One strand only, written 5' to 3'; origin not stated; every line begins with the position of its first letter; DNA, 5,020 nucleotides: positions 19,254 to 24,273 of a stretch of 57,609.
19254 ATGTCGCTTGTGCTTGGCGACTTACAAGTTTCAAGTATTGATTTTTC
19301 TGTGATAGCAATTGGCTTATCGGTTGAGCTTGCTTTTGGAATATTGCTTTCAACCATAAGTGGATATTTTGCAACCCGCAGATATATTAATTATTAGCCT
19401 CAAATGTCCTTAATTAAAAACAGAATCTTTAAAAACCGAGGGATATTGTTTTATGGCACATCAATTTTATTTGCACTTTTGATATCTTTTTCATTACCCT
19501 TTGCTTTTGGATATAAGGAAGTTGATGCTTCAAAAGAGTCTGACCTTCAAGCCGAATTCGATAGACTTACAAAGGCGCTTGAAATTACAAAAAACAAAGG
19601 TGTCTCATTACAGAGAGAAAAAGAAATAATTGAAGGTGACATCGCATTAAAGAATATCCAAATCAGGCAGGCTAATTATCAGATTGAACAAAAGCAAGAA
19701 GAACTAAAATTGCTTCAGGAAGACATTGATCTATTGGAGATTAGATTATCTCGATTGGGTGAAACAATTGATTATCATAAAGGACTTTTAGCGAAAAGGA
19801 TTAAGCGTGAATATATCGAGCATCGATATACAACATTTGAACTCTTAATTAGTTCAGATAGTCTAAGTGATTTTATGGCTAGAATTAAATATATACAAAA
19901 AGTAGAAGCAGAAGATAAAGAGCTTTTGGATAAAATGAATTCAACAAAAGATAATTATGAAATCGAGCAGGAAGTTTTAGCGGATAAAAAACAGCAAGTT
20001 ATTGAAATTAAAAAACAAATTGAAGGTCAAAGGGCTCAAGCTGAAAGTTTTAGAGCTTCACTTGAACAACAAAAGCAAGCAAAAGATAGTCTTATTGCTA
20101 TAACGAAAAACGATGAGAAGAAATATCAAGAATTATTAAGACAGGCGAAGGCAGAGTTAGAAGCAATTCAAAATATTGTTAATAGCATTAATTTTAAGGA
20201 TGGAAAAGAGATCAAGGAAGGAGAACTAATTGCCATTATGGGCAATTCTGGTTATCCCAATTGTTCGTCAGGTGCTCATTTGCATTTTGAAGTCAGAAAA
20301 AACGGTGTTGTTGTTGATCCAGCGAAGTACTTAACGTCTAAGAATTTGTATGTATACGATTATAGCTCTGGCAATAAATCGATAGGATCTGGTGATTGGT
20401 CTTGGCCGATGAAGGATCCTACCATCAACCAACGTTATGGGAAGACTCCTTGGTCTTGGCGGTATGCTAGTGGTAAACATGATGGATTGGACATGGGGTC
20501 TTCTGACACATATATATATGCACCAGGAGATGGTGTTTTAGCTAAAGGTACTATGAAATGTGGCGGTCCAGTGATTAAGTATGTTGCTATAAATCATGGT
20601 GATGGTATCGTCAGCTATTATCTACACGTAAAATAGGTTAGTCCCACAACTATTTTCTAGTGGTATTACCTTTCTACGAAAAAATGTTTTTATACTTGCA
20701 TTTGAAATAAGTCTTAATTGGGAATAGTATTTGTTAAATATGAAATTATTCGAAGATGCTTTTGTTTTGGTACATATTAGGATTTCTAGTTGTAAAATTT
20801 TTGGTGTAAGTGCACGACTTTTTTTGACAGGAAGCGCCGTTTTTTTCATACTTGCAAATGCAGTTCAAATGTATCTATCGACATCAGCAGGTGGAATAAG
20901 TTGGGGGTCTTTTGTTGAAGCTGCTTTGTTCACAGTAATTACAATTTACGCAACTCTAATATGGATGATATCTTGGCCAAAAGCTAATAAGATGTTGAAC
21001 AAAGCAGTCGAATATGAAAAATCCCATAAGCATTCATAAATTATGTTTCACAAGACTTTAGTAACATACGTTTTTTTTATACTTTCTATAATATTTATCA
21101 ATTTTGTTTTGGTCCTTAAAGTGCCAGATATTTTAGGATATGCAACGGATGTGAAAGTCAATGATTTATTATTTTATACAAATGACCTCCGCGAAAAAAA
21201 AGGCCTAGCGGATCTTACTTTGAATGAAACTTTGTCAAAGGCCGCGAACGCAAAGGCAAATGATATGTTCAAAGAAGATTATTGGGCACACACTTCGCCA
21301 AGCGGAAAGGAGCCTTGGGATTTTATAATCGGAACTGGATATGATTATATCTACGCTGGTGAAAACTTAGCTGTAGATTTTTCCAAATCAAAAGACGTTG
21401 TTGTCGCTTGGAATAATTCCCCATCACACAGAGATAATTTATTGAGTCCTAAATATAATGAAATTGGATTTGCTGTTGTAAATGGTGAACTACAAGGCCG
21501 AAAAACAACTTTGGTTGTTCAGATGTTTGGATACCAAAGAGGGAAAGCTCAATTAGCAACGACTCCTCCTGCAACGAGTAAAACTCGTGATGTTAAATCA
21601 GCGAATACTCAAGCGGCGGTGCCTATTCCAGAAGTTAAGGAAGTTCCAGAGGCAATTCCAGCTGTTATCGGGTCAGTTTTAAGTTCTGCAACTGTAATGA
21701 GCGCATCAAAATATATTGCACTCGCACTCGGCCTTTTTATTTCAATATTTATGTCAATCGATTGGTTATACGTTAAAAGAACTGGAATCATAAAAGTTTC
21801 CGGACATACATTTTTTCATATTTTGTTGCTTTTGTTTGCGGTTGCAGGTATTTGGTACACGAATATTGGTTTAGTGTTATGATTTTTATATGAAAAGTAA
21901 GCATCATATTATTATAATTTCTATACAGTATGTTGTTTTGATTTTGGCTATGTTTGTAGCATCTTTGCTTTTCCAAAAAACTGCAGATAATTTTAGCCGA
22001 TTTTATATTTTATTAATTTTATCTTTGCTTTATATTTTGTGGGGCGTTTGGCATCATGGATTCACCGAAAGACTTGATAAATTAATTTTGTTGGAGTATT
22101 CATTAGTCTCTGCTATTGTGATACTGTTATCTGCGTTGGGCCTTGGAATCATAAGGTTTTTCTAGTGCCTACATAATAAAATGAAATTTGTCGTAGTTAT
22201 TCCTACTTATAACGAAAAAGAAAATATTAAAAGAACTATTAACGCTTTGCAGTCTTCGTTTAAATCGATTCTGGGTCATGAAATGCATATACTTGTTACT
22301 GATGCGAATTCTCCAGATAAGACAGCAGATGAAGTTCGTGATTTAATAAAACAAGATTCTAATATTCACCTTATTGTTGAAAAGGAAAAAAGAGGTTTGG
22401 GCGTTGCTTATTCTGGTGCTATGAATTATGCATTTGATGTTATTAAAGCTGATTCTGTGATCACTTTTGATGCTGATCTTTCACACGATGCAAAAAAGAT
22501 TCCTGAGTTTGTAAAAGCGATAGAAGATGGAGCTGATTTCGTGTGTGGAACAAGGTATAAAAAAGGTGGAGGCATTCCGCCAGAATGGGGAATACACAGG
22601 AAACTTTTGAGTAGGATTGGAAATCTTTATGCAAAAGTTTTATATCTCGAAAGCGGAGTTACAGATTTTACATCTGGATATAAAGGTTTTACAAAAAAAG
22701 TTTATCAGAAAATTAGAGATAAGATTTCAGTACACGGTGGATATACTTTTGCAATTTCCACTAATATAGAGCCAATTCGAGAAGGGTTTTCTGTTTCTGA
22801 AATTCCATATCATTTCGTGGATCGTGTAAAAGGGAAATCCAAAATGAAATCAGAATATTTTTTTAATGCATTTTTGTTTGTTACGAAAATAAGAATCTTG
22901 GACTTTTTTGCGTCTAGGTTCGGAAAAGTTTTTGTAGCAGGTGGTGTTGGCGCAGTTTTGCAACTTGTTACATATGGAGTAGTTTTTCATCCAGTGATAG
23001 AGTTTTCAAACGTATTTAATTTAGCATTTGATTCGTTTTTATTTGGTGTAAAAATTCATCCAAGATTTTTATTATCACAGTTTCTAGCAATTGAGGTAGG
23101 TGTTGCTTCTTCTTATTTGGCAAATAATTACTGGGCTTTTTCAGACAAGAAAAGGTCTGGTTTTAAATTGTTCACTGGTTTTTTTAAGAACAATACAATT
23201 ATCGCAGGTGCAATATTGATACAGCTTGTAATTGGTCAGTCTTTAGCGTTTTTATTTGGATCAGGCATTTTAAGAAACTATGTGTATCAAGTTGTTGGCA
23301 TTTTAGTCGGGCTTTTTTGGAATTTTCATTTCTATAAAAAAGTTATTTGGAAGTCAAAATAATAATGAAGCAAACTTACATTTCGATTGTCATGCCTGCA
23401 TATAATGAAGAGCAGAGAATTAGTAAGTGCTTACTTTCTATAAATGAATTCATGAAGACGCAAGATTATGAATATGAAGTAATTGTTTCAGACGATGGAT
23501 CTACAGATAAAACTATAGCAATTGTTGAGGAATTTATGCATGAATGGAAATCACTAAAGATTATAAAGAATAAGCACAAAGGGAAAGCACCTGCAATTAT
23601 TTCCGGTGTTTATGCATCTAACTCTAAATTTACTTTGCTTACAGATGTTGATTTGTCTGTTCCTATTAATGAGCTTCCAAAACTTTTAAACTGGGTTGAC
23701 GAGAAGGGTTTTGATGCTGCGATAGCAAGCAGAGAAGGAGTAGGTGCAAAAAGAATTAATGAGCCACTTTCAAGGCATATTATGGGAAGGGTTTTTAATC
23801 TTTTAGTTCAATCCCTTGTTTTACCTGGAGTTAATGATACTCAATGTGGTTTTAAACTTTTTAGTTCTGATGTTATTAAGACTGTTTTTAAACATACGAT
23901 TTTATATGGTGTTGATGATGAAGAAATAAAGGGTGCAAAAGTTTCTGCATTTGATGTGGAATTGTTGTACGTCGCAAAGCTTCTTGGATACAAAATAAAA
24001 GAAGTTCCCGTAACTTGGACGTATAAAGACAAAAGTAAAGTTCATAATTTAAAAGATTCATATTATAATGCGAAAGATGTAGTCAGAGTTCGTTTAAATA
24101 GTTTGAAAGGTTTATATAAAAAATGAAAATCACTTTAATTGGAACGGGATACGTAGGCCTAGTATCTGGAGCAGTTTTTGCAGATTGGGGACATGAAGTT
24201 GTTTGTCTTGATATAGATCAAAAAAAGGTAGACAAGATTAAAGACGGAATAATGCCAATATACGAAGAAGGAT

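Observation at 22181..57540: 35-kb envelope-glycan island with about ten GT-C-type membrane glycosyltransferases fed by three polyprenol-phosphate-sugar synthase-like genes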

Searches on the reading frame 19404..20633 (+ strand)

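Call 8: search_protein_families(library=pfam, proteins=[window:19404-20633:+], max_evalue=5)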
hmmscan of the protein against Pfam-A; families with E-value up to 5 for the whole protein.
window:19404-20633:+ (410 aa): 5 families
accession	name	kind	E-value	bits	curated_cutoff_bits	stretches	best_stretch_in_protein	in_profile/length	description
PF01551.29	Peptidase_M23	-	4.4e-16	59.3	28.7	2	257-306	50-96/96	Peptidase family M23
PF24568.1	CC_PcsB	-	3.4e-06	27.3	27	1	118-184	4-71/75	Peptidoglycan hydrolase PcsB, coiled-coil domain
PF21690.3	MJ1010-like_2nd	-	0.031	15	27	1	151-205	12-65/91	Uncharacterized ATP-binding protein MJ1010-like, C-terminal domain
PF10704.14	DUF2508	-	0.16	12.6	22.5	1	201-250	17-66/71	Protein of unknown function (DUF2508)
PF17383.7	kleA_kleC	-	0.33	11.8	25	1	175-230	9-64/76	Uncharacterized KorC regulated protein A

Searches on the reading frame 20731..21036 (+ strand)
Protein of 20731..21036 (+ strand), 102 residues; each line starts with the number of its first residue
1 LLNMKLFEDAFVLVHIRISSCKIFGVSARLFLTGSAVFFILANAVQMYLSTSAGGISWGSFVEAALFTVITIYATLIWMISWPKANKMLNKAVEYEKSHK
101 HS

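Call 8: search_protein_families(library=pfam, proteins=[window:20731-21036:+], max_evalue=5)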
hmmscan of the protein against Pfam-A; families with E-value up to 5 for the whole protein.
window:20731-21036:+ (102 aa): 1 family
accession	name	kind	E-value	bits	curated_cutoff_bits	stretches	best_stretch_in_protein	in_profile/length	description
PF11204.13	DUF2985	-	0.046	14.2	22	1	31-74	19-64/78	Protein of unknown function (DUF2985)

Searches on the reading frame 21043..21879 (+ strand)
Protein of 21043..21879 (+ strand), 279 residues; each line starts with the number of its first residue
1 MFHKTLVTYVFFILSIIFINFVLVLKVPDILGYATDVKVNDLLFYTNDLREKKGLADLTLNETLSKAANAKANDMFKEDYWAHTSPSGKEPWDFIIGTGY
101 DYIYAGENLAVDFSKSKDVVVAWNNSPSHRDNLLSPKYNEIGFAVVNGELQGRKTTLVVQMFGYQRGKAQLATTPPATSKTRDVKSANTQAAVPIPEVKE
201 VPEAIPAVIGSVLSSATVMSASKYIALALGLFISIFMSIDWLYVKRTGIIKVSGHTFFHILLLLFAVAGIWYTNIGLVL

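Call 8: search_protein_families(library=pfam, proteins=[window:21043-21879:+], max_evalue=5)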
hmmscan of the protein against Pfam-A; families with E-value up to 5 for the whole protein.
window:21043-21879:+ (279 aa): 2 families
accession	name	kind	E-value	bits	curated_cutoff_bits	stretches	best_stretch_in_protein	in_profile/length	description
PF00188.32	CAP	-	2.3e-19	70.8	21.1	1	45-161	3-116/117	Cysteine-rich secretory protein family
PF11833.13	CPP1-like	-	0.008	16.3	28.4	1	175-262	66-153/196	Protein CHAPERONE-LIKE PROTEIN OF POR1-like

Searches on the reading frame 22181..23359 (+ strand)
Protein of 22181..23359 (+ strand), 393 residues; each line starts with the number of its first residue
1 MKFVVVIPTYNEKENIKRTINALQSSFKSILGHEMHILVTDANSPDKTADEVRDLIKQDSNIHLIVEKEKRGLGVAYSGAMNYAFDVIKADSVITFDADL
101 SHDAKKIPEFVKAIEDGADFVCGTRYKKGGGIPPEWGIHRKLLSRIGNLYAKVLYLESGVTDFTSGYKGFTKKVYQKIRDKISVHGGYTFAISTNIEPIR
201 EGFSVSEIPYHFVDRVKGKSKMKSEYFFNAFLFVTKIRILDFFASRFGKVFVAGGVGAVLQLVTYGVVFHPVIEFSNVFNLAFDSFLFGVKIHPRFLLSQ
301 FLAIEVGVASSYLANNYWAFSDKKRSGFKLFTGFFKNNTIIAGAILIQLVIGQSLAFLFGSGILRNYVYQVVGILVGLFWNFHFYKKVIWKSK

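Call 3: search_protein_families(library=pfam, proteins=[window:22181-23359:+], max_evalue=0.01)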
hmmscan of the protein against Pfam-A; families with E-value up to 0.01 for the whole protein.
window:22181-23359:+ (393 aa): 4 families
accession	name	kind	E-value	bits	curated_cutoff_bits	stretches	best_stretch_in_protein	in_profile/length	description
PF00535.33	Glycos_transf_2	-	8.6e-28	97.8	23.3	1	5-178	2-167/168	Glycosyl transferase family 2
PF04138.20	GtrA_DPMS_TM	-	6.8e-08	33.2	26.1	1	288-390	19-117/117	GtrA/DPMS, transmembrane domain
PF10111.15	Glyco_tranf_2_2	-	5.3e-05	23.3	27.3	1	5-102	2-94/276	Glycosyltransferase like family 2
PF13641.12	Glyco_tranf_2_3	-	0.00091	19.7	27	1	3-109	3-106/230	Glycosyltransferase like family 2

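Call 14: search_protein_families(library=ncbifam, proteins=[window:22181-23359:+], max_evalue=0.001)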
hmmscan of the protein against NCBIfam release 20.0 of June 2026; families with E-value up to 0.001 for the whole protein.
window:22181-23359:+ (393 aa): 17 families
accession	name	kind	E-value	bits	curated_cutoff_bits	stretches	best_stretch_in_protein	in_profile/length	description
NF047588.1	GlcsyltransPgfSStrep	equivalog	1.9e-17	63.5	500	1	1-317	1-291/308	glycosyltransferase PgfS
TIGR04182.1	glyco_TIGR04182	equivalog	2.1e-16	60.2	325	1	4-222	3-201/293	S-layer glycoprotein N-glycosyltransferase AglJ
NF007986.1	PRK10714.1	equivalog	1.1e-14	54.2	529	1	2-288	7-278/316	undecaprenyl-phosphate 4-deoxy-4-formamido-L-arabinose transferase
NF041391.1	DPhHxTase_Halo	equivalog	2.1e-13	49.7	375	1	9-221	3-191/213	dolichyl-phosphate hexose transferase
NF058614.1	PPMAGASynPpgS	equivalog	6.6e-12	45.3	370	1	5-181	4-168/226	polyprenyl-phospho-N-acetylgalactosaminyl synthase PpgS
NF041865.1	EpsU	equivalog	8.3e-09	34.9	700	1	2-122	40-155/394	exopolysaccharide biosynthesis GT2 family glycosyltransferase EpsU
NF050050.1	ProtGlycPglI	equivalog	1.2e-08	34.6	500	1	2-123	3-117/306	GalNAc(5)-diNAcBac-PP-undecaprenol beta-1,3-glucosyltransferase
TIGR03937.1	PgaC_IcaA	equivalog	2.3e-08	33.4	422.3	1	4-116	48-152/407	poly-beta-1,6-N-acetyl-D-glucosamine synthase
NF038302.1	EPS_HpsE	equivalog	3.1e-07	29.6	300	1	1-84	1-85/307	hormogonium polysaccharide biosynthesis glycosyltransferase HpsE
NF045692.1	OglycostaseCruG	equivalog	3.2e-07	29.6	600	1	4-116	44-155/386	2'-O-glycosyltransferase CruG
NF047683.1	TeichurnBiosyTuaG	equivalog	5.6e-07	29.5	400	1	4-108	9-105/252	teichuronic acid biosynthesis protein TuaG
TIGR03469.1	HpnB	hypoth_equivalog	6.6e-06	25.4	379.25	1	3-116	46-162/386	hopene-associated glycosyltransferase HpnB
TIGR04283.1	glyco_like_mftF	equivalog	6.7e-06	25.8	182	1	5-72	3-61/221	TIGR04283 family arsenosugar biosynthesis glycosyltransferase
NF053846.1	glyco_with_XrtP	equivalog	1.7e-05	23.7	520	1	5-89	45-123/440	XrtP-associated glycosyltransferase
NF010496.0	PRK13915.1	equivalog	6e-05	22.3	262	1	4-104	34-131/307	glucosyl-3-phosphoglycerate synthase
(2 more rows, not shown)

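Call 16: search_solved_structures(query=window:22181-23359:+, max_evalue=0.00001)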
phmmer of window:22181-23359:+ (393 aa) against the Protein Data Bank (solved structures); distinct sequences matched with E-value up to 0.00001: 7.
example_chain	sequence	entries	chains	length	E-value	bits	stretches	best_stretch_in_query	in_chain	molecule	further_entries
5mlz_A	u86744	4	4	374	8.6e-24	87.9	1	1-380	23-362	Dolichol monophosphate mannose synthase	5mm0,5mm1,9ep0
9hwj_A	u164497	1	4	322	1.6e-13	54.1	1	2-292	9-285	Undecaprenyl-phosphate 4-deoxy-4-formamido-L-arabinose transferase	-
9bhc_C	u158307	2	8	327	6.8e-13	52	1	2-288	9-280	Undecaprenyl-phosphate 4-deoxy-4-formamido-L-arabinose transferase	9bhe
8vxh_A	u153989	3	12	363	9.7e-13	51.5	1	2-288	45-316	Undecaprenyl-phosphate 4-deoxy-4-formamido-L-arabinose transferase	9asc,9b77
5eke_A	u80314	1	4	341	1.9e-06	30.8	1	3-130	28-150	Uncharacterized glycosyltransferase sll0501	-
5ekp_C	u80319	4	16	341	1.9e-06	30.8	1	3-130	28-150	Uncharacterized glycosyltransferase sll0501 | Glycosyltransferase sll0501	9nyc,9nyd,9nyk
9nye_A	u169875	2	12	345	1.9e-06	30.8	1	3-130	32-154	Glycosyltransferase sll0501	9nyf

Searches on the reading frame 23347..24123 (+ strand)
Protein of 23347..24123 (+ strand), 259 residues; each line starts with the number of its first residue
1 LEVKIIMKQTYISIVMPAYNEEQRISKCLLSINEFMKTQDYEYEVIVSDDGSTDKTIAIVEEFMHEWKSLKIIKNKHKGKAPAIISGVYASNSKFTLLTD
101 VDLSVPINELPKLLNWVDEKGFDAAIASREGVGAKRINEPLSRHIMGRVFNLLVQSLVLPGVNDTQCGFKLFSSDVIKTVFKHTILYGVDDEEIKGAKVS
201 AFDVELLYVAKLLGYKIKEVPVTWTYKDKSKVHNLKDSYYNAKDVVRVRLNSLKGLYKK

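Call 3: search_protein_families(library=pfam, proteins=[window:23347-24123:+], max_evalue=0.01)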
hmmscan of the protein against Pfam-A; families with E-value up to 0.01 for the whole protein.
window:23347-24123:+ (259 aa): 3 families
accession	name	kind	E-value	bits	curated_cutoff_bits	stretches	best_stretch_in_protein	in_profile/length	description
PF00535.33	Glycos_transf_2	-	5.1e-30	105.1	23.3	1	13-181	1-168/168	Glycosyl transferase family 2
PF10111.15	Glyco_tranf_2_2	-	3.8e-06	27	27.3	1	13-230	1-219/276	Glycosyltransferase like family 2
PF13641.12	Glyco_tranf_2_3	-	0.00026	21.5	27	1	12-117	3-111/230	Glycosyltransferase like family 2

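Call 14: search_protein_families(library=ncbifam, proteins=[window:23347-24123:+], max_evalue=0.001)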
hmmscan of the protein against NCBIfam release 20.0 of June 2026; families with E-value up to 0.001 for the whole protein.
window:23347-24123:+ (259 aa): 21 families
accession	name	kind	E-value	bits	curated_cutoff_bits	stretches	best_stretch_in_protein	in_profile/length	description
NF047588.1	GlcsyltransPgfSStrep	equivalog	6e-17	61.8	500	1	12-181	3-168/308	glycosyltransferase PgfS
NF007986.1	PRK10714.1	equivalog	3.2e-16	59.3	529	1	10-181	6-173/316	undecaprenyl-phosphate 4-deoxy-4-formamido-L-arabinose transferase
NF041391.1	DPhHxTase_Halo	equivalog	4.8e-15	55.1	375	1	16-248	1-208/213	dolichyl-phosphate hexose transferase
NF041875.1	EPS_EpsD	equivalog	2.5e-14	53.4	370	1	12-110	1-97/325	exopolysaccharide biosynthesis glycosyltransferase EpsD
NF007482.0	PRK10073.1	equivalog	2.7e-14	52.9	423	1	9-125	5-118/334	glycosyltransferase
TIGR03937.1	PgaC_IcaA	equivalog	1.4e-13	50.6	422.3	1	9-103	44-136/407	poly-beta-1,6-N-acetyl-D-glucosamine synthase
NF038302.1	EPS_HpsE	equivalog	3e-12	46.1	300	1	12-102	3-96/307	hormogonium polysaccharide biosynthesis glycosyltransferase HpsE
TIGR04283.1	glyco_like_mftF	equivalog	5e-11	42.6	182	1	12-117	1-97/221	TIGR04283 family arsenosugar biosynthesis glycosyltransferase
TIGR03111.1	glyc2_xrt_Gpos1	hypoth_equivalog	3.4e-10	39.3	363.95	1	4-109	43-148/439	TIGR03111 family XrtG-associated glycosyltransferase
NF047683.1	TeichurnBiosyTuaG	equivalog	1.8e-09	37.6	400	1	7-126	3-120/252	teichuronic acid biosynthesis protein TuaG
NF010496.0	PRK13915.1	equivalog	2.1e-09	36.9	262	1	8-105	29-129/307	glucosyl-3-phosphoglycerate synthase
NF050050.1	ProtGlycPglI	equivalog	8.1e-09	35.3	500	1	11-118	3-109/306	GalNAc(5)-diNAcBac-PP-undecaprenol beta-1,3-glucosyltransferase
TIGR03965.1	mycofact_glyco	equivalog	7.1e-08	31.7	280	1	10-121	74-183/467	mycofactocin biosynthesis glycosyltransferase MftF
TIGR03469.1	HpnB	hypoth_equivalog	1e-07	31.3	379.25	1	11-121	45-164/386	hopene-associated glycosyltransferase HpnB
TIGR04182.1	glyco_TIGR04182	equivalog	1.2e-07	31.4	325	1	12-192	2-171/293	S-layer glycoprotein N-glycosyltransferase AglJ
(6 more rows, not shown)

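Call 63: search_solved_structures(query=window:23347-24123:+, max_evalue=0.001)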
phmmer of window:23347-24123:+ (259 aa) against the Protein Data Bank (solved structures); distinct sequences matched with E-value up to 0.001: 22.
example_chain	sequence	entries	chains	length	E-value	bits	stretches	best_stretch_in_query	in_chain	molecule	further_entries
5mlz_A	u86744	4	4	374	6.1e-16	61.8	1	9-189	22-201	Dolichol monophosphate mannose synthase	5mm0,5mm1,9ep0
2z87_A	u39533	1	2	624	7.2e-13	51.8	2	8-84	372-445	Chondroitin synthase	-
2z86_A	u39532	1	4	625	7.2e-13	51.8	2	8-84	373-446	Chondroitin synthase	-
9bhc_C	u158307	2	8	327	2.3e-12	50.2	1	12-182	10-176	Undecaprenyl-phosphate 4-deoxy-4-formamido-L-arabinose transferase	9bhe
8vxh_A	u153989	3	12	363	2.9e-12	49.8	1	12-181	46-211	Undecaprenyl-phosphate 4-deoxy-4-formamido-L-arabinose transferase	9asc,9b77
9hwj_A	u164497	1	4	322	4.8e-11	45.8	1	11-177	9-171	Undecaprenyl-phosphate 4-deoxy-4-formamido-L-arabinose transferase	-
6p61_A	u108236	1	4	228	1.9e-09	40.6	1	8-107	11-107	Glycosyltransferase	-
5eke_A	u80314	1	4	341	9.7e-09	38.3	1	12-154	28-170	Uncharacterized glycosyltransferase sll0501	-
5ekp_C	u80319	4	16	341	9.7e-09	38.3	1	12-154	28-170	Uncharacterized glycosyltransferase sll0501 | Glycosyltransferase sll0501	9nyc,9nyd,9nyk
9nye_A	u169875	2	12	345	1e-08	38.2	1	12-154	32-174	Glycosyltransferase sll0501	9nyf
5tze_C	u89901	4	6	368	1.4e-08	37.8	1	12-148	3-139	Glycosyl transferase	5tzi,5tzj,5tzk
5tz8_A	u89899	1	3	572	3e-08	36.7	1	12-147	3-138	Glycosyl transferase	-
5hea_A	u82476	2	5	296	1.2e-07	34.6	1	11-127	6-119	Putative glycosyltransferase (GalT1)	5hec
6h1j_A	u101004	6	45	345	1.4e-06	31.2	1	11-142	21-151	Probable ss-1,3-N-acetylglucosaminyltransferase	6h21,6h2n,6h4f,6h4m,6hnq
3bcv_A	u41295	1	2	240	1.1e-05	28.3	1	12-115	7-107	Putative glycosyltransferase protein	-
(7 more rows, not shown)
